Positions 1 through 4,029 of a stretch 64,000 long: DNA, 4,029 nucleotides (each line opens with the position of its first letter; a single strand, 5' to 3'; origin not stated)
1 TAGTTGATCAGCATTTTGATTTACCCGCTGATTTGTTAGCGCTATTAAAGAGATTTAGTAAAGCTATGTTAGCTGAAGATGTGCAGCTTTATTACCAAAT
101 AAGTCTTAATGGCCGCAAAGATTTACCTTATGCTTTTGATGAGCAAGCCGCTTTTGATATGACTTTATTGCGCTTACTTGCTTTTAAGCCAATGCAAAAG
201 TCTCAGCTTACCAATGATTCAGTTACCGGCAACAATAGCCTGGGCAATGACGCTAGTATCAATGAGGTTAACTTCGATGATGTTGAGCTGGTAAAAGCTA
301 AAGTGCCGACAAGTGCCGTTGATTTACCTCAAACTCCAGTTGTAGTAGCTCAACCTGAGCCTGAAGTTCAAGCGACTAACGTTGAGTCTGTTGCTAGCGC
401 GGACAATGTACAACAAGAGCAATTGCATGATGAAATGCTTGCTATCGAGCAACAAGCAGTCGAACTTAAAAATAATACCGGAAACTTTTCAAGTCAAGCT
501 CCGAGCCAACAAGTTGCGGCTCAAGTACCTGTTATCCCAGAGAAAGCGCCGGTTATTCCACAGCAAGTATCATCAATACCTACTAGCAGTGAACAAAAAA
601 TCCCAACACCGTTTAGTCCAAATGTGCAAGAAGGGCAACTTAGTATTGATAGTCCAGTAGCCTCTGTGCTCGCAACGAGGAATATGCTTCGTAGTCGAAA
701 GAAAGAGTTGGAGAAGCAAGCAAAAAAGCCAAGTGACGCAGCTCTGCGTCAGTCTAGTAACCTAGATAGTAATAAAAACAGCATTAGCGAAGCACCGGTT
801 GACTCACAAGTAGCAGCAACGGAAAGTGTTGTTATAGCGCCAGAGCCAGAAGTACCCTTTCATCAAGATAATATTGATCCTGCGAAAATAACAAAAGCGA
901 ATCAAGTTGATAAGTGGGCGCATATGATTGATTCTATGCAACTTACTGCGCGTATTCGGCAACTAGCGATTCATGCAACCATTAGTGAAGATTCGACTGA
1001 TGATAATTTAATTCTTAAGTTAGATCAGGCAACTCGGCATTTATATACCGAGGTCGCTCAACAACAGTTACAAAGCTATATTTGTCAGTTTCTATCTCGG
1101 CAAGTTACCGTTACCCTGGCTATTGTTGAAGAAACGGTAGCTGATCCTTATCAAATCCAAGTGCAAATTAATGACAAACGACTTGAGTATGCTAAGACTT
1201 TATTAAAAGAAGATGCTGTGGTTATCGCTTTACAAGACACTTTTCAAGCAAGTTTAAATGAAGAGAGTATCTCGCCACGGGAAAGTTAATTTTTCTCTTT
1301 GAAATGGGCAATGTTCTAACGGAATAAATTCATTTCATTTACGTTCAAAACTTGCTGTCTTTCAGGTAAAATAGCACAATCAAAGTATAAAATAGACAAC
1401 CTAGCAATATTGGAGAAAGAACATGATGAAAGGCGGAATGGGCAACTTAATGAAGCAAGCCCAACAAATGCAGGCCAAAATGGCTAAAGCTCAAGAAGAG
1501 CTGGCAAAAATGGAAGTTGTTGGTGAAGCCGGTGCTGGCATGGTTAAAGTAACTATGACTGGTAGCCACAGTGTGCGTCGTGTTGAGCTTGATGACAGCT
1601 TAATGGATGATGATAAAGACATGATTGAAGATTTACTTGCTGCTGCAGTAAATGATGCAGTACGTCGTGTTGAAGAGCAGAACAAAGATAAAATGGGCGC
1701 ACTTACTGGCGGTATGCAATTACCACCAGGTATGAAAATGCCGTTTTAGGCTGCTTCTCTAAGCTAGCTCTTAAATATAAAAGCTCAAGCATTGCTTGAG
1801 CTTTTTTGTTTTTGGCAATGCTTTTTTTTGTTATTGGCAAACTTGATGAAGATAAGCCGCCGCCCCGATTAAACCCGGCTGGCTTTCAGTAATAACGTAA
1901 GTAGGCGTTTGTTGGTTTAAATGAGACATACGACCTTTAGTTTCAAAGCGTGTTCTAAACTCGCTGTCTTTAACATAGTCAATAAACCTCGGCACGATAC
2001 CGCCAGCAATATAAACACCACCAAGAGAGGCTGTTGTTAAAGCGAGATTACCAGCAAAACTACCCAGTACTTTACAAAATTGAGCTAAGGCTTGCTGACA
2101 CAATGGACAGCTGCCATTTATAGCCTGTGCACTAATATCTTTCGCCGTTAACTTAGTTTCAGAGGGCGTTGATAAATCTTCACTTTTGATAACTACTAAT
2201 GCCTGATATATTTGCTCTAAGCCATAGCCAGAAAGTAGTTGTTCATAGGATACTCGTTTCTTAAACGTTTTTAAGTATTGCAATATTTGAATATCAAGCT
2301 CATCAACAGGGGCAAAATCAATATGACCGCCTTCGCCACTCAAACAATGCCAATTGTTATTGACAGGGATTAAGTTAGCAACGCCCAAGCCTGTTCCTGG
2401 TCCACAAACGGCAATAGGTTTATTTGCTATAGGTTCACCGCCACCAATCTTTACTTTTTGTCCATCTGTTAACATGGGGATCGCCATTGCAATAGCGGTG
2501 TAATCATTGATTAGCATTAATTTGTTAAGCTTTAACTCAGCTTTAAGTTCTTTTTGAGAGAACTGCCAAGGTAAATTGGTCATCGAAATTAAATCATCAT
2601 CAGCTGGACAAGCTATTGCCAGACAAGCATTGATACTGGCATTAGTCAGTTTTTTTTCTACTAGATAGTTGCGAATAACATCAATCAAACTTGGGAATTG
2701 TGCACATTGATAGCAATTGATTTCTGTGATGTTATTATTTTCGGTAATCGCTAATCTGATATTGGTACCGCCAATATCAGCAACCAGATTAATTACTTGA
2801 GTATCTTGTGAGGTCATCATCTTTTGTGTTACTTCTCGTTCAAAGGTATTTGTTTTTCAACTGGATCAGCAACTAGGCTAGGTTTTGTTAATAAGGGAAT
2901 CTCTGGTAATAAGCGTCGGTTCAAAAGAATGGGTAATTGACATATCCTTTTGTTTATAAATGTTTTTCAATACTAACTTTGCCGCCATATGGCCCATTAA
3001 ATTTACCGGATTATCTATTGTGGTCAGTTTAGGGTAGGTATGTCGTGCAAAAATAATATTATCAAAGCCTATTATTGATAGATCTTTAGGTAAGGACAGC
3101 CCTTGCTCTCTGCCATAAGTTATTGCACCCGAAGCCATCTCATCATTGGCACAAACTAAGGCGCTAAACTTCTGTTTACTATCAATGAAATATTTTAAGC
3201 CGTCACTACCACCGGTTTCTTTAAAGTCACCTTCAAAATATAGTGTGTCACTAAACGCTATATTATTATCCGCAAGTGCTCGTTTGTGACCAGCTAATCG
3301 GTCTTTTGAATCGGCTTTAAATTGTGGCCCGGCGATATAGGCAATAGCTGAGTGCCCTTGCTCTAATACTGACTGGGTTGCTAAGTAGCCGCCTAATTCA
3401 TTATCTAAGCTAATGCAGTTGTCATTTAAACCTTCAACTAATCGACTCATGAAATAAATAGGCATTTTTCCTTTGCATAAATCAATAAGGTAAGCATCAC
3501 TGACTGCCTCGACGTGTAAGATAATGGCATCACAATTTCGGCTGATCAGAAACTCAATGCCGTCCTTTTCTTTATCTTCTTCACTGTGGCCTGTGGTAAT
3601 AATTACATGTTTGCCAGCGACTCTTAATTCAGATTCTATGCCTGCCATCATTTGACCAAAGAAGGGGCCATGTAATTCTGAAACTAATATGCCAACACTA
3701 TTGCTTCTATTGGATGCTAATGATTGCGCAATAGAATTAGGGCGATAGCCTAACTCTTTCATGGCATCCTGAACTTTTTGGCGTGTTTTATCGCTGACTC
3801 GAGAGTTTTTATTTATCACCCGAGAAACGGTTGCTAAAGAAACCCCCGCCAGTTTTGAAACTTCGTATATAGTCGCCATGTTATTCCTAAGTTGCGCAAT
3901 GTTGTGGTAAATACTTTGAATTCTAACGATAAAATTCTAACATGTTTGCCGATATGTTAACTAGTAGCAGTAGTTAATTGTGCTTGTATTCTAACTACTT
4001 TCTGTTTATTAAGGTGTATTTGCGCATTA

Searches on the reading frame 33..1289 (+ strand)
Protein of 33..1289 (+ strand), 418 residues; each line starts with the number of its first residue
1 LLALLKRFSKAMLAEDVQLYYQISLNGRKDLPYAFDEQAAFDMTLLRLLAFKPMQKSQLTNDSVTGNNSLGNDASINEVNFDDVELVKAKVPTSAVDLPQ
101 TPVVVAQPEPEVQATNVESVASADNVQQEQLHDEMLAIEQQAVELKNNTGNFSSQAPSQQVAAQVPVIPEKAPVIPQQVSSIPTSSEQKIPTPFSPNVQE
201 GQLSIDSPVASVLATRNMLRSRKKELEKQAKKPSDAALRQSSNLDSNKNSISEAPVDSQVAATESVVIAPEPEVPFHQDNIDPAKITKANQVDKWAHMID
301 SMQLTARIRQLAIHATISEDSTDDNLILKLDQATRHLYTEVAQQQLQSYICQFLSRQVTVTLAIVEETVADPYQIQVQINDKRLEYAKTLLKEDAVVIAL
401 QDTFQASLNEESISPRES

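Call 8: search_protein_families(library=pfam, proteins=[window:33-1289:+])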
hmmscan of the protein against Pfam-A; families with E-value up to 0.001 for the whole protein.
window:33-1289:+ (418 aa): 2 families
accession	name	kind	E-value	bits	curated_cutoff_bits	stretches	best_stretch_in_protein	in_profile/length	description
PF12170.13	DNA_pol3_tau_5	-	3.3e-22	79.6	28.8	1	286-413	15-142/142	DNA polymerase III tau subunit V interacting with alpha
PF12169.13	DNA_pol3_gamma3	-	6e-07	29.8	24.4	1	5-52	84-131/143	DNA polymerase III subunits gamma and tau domain III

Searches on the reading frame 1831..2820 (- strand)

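Call 8: search_protein_families(library=pfam, proteins=[window:1831-2820:-])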
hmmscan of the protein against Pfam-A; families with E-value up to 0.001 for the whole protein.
window:1831-2820:- (329 aa): 2 families
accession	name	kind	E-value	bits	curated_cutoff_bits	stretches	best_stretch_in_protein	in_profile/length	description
PF02685.22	Glucokinase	-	2.7e-114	381.9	22.1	1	12-326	1-313/314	Glucokinase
PF00480.26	ROK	-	1.5e-05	25.1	22.9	1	15-325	5-292/294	ROK family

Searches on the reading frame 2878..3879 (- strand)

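Call 8: search_protein_families(library=pfam, proteins=[window:2878-3879:-])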
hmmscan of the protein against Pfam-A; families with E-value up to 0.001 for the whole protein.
window:2878-3879:- (333 aa): 4 families
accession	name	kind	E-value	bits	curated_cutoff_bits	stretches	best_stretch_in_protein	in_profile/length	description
PF13377.12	Peripla_BP_3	-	7.8e-30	104.6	26.5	1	171-328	4-166/167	Periplasmic binding protein-like domain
PF00532.27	Peripla_BP_1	-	2e-21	77.2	22.2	1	60-314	2-272/281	Periplasmic binding proteins and sugar binding domain of LacI family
PF00356.27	LacI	-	4.4e-21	74.8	27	1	3-48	1-46/46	Bacterial regulatory proteins, lacI family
PF13407.12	Peripla_BP_4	-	1.1e-15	58.3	35.1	1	62-276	1-220/258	Periplasmic binding protein domain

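Call 117: search_protein_families(library=ncbifam, proteins=[window:2878-3879:-], max_evalue=1e-20)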
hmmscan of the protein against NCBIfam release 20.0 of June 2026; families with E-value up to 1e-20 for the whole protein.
window:2878-3879:- (333 aa): 17 families
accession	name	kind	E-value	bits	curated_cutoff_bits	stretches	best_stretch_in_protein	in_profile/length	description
NF008002.0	PRK10727.1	equivalog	4.7e-84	282.4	557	1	1-330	1-330/341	HTH-type transcriptional regulator GalR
NF007706.0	PRK10401.1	equivalog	2.2e-80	270.5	555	1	1-330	1-330/346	HTH-type transcriptional regulator GalS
NF047341.1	lactose_RbsR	equivalog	3.3e-69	233.7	382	1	2-329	3-328/331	ribose utilization transcriptional repressor RbsR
NF007979.0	PRK10703.1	equivalog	1e-64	218.8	501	1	1-330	1-332/341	HTH-type transcriptional repressor PurR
TIGR01481.1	ccpA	equivalog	8.3e-60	202.9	442.35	1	3-310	4-310/330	catabolite control protein A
NF008269.0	PRK11041.1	equivalog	4.1e-59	200.3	436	1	1-329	9-337/342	DNA-binding transcriptional regulator CytR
NF007743.0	PRK10423.1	equivalog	1.2e-58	198.7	531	1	1-328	1-329/330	ribose operon transcriptional repressor RbsR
NF007075.0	PRK09526.1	subfamily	4.6e-57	193.5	340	1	2-330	6-332/358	LacI family DNA-binding transcriptional regulator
NF052440.1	TransRegGNTRPSEAE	equivalog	3.6e-50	170.9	400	1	2-327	6-331/333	HTH-type transcriptional regulator GntR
NF051853.1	TransRegUriRCory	equivalog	2.1e-47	161.8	550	1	3-330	2-325/327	transcriptional regulator UriR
NF007449.0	PRK10014.1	subfamily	2.9e-44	151.5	310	1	2-326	7-341/342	Mal regulon transcriptional regulator MalI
NF047913.1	TransRegIdnR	equivalog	2.9e-42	145.1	500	1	3-312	7-314/331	DNA-binding transcriptional regulator IdnR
TIGR02417.1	fruct_sucro_rep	subfamily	6.9e-37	127.4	389.55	1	3-326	1-326/327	D-fructose-responsive transcription factor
NF008452.0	PRK11303.1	equivalog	9.3e-33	113.8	385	1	4-311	3-312/332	catabolite repressor/activator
NF011563.0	PRK14987.1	equivalog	1.2e-26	93.8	433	1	5-308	9-310/331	gluconate operon transcriptional repressor GntR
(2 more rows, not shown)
